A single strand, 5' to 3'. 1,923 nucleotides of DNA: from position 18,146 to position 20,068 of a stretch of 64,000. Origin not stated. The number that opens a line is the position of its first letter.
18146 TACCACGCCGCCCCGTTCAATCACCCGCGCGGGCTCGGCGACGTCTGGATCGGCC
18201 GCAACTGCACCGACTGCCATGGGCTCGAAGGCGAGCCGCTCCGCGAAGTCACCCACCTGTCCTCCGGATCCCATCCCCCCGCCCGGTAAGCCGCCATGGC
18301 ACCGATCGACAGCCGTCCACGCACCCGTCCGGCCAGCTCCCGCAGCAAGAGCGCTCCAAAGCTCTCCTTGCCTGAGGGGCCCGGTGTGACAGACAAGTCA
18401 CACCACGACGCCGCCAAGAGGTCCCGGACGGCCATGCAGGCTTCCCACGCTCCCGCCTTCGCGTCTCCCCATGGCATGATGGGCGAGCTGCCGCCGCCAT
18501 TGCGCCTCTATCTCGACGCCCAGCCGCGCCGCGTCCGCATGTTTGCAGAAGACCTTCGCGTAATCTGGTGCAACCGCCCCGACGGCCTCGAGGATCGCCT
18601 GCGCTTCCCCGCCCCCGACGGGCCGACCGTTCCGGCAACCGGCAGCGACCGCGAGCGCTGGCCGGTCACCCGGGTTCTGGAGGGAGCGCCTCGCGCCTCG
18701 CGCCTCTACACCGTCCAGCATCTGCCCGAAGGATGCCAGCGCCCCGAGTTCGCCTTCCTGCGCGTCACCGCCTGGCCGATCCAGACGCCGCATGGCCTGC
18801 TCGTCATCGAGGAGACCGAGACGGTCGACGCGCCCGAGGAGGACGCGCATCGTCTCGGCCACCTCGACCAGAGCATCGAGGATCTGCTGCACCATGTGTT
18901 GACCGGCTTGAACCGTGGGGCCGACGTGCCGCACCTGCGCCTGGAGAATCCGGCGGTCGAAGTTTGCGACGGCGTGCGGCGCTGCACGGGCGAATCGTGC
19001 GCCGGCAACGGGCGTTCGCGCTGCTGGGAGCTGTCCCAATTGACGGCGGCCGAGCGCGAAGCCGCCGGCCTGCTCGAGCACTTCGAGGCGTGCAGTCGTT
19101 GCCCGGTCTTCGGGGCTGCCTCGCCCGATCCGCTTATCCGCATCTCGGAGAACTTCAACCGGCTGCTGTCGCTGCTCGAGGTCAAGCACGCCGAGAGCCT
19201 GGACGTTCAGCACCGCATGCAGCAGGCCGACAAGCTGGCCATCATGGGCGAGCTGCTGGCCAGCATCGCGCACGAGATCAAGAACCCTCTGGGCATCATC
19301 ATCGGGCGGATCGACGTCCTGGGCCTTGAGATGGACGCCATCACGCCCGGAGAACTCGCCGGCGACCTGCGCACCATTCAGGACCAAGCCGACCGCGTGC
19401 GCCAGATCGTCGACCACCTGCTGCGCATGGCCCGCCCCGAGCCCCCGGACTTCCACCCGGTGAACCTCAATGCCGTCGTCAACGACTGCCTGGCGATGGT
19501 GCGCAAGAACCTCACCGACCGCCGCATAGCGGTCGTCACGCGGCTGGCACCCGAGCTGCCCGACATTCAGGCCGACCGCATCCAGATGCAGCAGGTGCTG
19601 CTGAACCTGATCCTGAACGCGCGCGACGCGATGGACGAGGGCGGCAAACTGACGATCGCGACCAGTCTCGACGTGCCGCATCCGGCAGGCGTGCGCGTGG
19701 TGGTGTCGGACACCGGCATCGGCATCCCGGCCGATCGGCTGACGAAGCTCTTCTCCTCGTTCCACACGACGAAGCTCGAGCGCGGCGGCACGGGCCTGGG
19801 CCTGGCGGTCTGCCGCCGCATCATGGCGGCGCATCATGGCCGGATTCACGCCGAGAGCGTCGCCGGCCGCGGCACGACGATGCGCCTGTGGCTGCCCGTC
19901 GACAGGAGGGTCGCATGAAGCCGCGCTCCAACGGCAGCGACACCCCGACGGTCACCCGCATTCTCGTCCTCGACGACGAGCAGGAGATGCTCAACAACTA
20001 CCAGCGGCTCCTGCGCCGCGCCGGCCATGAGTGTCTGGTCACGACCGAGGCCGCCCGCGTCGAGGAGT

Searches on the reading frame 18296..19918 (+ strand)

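Call 44: search_protein_families(library=pfam, proteins=[window:18296-19918:+], max_evalue=0.00001)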
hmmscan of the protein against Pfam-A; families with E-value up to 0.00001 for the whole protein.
window:18296-19918:+ (540 aa): 2 families
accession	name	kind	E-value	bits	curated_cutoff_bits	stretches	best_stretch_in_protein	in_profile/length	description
PF02518.31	HATPase_c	-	5.5e-27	94.8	26.4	1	427-536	2-110/111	Histidine kinase-, DNA gyrase B-, and HSP90-like ATPase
PF00512.31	HisKA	-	8.7e-13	48.6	26.9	1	317-382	2-64/66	His Kinase A (phospho-acceptor) domain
